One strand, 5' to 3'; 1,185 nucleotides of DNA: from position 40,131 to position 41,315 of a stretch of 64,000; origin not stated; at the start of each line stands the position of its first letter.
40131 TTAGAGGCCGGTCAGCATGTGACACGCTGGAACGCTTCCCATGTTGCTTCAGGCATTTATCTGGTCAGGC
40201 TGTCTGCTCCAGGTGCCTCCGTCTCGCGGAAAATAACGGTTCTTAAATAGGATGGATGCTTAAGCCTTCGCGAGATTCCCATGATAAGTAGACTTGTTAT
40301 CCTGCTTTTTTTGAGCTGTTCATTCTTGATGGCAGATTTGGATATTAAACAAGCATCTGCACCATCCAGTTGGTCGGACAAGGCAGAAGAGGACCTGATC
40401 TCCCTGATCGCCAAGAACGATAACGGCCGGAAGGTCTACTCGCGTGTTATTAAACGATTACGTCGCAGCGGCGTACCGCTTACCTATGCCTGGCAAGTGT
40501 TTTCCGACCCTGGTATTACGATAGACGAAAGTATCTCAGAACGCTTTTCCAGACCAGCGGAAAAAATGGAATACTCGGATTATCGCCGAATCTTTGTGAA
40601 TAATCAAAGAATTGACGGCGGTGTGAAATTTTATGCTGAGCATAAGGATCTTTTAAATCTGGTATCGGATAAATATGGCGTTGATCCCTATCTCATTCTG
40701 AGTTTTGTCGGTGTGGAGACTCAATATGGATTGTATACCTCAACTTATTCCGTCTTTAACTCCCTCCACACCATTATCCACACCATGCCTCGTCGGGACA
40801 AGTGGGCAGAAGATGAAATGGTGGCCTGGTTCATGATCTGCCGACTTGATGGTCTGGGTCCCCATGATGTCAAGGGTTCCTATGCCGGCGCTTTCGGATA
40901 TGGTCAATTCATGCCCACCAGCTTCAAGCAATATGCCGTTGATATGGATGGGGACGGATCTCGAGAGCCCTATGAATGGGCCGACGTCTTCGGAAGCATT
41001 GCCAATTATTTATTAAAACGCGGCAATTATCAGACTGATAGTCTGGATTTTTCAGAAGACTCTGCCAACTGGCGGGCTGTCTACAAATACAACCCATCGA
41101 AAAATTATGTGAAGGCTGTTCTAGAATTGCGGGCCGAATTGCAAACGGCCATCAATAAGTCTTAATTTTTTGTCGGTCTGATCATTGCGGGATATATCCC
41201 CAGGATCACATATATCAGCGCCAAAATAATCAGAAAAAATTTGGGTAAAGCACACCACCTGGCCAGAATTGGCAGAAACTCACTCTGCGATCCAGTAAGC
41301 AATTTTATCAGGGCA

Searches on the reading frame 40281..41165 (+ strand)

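Call 25: search_protein_families(library=pfam, proteins=[window:40281-41165:+], max_evalue=0.001)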
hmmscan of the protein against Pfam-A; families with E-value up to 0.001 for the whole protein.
window:40281-41165:+ (294 aa): 1 family
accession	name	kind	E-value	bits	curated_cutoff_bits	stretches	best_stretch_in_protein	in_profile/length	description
PF13406.11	SLT_2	-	1.8e-56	191.9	24.3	1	54-248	7-200/292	Transglycosylase SLT domain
